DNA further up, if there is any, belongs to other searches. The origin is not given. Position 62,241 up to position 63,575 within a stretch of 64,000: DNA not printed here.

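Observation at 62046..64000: Long ORF missing from the supplied track: lipoprotein with ~345-aa tandem repeats of unknown fold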

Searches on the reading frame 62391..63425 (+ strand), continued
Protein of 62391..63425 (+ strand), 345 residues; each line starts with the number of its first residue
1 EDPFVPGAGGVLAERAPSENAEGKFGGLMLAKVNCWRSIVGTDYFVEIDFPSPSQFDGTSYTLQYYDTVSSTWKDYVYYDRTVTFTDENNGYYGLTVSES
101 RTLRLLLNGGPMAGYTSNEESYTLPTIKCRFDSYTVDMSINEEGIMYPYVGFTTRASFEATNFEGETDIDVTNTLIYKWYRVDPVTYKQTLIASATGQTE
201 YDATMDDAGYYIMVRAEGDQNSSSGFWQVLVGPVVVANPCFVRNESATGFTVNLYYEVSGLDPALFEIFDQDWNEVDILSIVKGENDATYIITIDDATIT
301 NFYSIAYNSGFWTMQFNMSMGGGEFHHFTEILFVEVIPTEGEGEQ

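Call 66: search_protein_families(library=pfam, alignment_id=A4, max_evalue=0.00001)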
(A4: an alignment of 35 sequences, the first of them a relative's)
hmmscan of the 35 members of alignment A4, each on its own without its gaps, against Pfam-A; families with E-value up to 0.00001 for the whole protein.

A. member 1, P0006 (706 aa): 2 families
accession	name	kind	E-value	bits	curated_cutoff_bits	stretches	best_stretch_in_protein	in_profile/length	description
PF23197.1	IG_AIR9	-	9.3e-08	32.3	27.5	0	219-256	32-68/87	AIR9 A9 domain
PF16709.11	SCAB-Ig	-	1e-07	32.3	27.6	0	219-265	29-77/98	Ig domain of plant-specific actin-binding protein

B. families by the number of members that match (of 35 scanned): 35 families (the first 25 are shown)
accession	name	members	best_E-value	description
PF00395.25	SLH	13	2e-43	S-layer homology domain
PF09479.16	Flg_new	9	3.5e-169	Listeria-Bacteroides repeat domain (List_Bact_rpt)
PF18998.6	Flg_new_2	9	8.8e-24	Divergent InlB B-repeat domain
PF02368.24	Big_2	9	8.8e-19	Bacterial Ig-like domain (group 2)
PF13620.12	CarboxypepD_reg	6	2.2e-19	Carboxypeptidase regulatory-like domain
PF13715.12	CarbopepD_reg_2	3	5.8e-11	CarboxypepD_reg-like domain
PF04122.17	CW_binding_2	2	2.2e-62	Cell wall binding domain 2 (CWB2)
PF00041.27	fn3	2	2e-34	Fibronectin type III domain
PF13290.12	CHB_HEX_C_1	2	3.5e-21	Chitobiase/beta-hexosaminidase C-terminal domain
PF13287.12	Fn3_assoc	2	1.1e-18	Fn3 associated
PF13753.12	SWM_repeat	2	1.1e-11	Putative flagellar system-associated repeat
PF16709.11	SCAB-Ig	2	1e-07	Ig domain of plant-specific actin-binding protein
PF08308.17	PEGA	2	4.5e-07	PEGA domain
PF25390.1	WD40_RLD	1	2.5e-111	RCC1-like domain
PF00415.24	RCC1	1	4.2e-80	Regulator of chromosome condensation (RCC1) repeat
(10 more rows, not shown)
